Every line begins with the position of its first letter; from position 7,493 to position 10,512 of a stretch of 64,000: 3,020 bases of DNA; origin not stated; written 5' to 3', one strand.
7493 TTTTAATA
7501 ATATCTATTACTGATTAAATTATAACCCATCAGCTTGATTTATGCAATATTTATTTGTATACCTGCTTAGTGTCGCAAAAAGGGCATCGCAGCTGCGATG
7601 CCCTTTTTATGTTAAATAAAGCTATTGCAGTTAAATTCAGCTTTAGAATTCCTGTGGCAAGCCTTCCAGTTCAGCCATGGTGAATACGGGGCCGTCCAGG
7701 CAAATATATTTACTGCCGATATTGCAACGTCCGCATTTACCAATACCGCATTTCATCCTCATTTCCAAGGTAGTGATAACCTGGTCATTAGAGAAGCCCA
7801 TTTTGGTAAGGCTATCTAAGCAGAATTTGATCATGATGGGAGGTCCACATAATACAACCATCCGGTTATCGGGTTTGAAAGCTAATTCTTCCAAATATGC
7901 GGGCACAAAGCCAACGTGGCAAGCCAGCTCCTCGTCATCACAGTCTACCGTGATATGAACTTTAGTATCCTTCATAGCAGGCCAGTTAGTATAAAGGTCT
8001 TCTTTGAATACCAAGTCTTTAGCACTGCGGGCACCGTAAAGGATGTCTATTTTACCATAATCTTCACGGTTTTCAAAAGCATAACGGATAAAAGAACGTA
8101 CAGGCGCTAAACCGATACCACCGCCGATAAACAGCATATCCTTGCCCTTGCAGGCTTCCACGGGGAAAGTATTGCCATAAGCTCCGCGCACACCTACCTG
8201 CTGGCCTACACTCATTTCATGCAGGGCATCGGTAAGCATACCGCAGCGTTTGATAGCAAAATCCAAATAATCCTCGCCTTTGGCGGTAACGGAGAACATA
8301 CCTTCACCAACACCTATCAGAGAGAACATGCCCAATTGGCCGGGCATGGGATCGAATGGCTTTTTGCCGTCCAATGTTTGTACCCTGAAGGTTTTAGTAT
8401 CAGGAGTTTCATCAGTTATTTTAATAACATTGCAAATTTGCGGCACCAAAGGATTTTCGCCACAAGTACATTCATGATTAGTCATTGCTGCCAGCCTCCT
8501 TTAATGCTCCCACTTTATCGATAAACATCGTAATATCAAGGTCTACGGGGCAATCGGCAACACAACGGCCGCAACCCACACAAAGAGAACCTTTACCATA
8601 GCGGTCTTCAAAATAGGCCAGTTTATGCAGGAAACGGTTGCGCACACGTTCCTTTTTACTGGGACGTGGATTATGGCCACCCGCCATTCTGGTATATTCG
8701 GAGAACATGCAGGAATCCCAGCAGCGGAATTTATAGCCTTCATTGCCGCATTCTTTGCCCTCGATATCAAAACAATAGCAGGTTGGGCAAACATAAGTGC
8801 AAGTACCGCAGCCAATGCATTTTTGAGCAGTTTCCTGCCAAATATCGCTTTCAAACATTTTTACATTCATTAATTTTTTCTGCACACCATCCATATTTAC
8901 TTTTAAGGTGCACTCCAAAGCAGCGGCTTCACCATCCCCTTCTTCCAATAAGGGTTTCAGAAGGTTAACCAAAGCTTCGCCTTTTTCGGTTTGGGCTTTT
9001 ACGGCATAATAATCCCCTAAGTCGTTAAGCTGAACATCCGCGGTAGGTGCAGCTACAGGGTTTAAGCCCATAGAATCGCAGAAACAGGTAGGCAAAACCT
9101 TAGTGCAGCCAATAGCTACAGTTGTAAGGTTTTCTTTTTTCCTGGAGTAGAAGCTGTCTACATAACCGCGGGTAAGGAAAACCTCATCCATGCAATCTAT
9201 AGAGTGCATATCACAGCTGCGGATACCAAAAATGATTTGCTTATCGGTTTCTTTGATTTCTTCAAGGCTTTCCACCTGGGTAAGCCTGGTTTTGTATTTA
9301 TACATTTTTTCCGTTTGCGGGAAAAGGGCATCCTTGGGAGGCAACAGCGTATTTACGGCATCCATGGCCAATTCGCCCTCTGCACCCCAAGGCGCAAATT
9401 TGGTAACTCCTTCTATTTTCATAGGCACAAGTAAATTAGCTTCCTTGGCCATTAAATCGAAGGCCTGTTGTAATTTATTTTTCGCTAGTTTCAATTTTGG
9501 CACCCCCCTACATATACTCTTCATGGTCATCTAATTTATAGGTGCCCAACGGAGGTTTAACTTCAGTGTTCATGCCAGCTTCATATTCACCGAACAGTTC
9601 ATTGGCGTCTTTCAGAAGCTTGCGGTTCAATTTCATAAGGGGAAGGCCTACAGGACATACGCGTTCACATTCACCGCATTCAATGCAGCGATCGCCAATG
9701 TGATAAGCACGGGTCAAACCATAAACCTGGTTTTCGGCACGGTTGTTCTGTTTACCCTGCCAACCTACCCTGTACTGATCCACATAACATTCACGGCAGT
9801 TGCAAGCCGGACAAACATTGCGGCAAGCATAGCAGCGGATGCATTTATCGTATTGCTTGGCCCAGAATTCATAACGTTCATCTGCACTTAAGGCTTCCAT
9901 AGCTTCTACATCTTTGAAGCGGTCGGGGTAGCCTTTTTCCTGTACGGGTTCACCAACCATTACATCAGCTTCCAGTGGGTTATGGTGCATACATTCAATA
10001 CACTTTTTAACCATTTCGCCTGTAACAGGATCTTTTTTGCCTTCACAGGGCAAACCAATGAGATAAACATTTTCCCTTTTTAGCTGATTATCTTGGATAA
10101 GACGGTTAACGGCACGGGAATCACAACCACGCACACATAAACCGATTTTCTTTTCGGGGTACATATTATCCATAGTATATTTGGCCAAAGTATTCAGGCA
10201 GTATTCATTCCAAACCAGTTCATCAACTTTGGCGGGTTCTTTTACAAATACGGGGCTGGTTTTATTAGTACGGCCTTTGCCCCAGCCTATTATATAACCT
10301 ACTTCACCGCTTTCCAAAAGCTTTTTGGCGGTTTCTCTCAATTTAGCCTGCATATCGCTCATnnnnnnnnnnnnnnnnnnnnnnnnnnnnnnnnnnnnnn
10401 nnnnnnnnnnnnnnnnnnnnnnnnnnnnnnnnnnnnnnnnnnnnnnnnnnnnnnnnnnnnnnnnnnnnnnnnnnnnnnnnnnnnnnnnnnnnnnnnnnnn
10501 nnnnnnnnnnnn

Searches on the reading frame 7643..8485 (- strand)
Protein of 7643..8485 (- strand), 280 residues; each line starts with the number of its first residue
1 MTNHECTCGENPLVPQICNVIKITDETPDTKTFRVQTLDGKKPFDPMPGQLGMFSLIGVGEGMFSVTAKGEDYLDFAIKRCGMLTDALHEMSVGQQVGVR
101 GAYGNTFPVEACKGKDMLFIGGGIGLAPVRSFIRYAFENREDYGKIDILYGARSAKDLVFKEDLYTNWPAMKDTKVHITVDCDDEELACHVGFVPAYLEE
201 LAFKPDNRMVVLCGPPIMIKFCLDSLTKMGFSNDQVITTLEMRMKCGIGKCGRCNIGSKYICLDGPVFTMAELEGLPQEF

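Call 58: search_protein_families(library=pfam, proteins=[window:7643-8485:-], max_evalue=0.00001)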
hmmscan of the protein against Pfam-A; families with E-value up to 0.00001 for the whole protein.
window:7643-8485:- (280 aa): 2 families
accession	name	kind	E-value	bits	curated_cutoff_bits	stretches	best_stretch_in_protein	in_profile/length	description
PF00175.26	NAD_binding_1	-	1.2e-16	61.8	22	1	119-222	1-107/109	Oxidoreductase NAD-binding domain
PF10418.14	DHODB_Fe-S_bind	-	1.7e-09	37.7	23.9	1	241-273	1-40/41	Iron-sulfur cluster binding domain of dihydroorotate dehydrogenase B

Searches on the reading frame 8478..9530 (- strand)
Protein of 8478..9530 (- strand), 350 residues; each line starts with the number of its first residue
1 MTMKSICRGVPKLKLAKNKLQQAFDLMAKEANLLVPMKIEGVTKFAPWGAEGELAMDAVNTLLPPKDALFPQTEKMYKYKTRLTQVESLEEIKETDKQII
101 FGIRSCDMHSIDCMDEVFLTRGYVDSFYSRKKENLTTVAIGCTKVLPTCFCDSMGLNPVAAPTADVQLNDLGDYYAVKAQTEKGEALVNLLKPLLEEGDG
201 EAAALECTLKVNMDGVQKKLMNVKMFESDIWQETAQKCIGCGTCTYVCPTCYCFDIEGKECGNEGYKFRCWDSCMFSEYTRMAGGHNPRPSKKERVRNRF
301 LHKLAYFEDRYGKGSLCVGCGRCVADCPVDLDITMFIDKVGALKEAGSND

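Call 33: find_encoding_contigs(protein=window:8478-9530:-, flank=10000, max_places=1)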
Protein window:8478-9530:- (350 aa): no gene with exactly this product is on record in the collection.

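Call 58: search_protein_families(library=pfam, proteins=[window:8478-9530:-], max_evalue=0.00001)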
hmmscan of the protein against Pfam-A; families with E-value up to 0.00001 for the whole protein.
window:8478-9530:- (350 aa): 7 families
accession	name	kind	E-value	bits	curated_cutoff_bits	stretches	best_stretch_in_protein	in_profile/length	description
PF17179.9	Fer4_22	-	2.6e-33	115.2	27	1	237-330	1-94/95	4Fe-4S dicluster domain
PF00037.32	Fer4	-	3.5e-08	33.4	21.1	0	237-250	7-20/24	4Fe-4S binding domain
PF13187.11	Fer4_9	-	4.8e-07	30.1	27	0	269-330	7-50/52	4Fe-4S dicluster domain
PF12797.12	Fer4_2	-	5.5e-07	29.6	24.5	0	235-250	7-22/22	4Fe-4S binding domain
PF13534.11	Fer4_17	-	8.6e-07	29.9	22.2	0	222-249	27-57/61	4Fe-4S dicluster domain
PF12837.12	Fer4_6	-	2.6e-06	27.5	25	0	315-330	7-22/24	4Fe-4S binding domain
PF25160.1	LdpA_Fe-S-bd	-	8.6e-06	25.9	27.6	0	315-331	26-42/49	LdpA Fe-S cluster-binding domain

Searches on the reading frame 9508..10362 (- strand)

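Call 58: search_protein_families(library=pfam, proteins=[window:9508-10362:-], max_evalue=0.00001)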
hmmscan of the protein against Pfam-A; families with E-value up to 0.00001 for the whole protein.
window:9508-10362:- (284 aa): 6 families
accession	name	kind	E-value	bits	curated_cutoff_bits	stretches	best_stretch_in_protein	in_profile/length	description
PF13183.11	Fer4_8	-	3.4e-09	37.6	27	1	171-240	2-68/68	4Fe-4S dicluster domain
PF00037.32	Fer4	-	1.7e-07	31.2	21.1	0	224-239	6-21/24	4Fe-4S binding domain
PF13534.11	Fer4_17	-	2.1e-07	31.8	22.2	1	173-240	1-60/61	4Fe-4S dicluster domain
PF13187.11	Fer4_9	-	8.2e-07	29.4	27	1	173-239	1-50/52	4Fe-4S dicluster domain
PF13237.11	Fer4_10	-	8.3e-07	29.3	25.5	0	169-237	4-53/53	4Fe-4S dicluster domain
PF12797.12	Fer4_2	-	9.6e-06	25.7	24.5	0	171-186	7-22/22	4Fe-4S binding domain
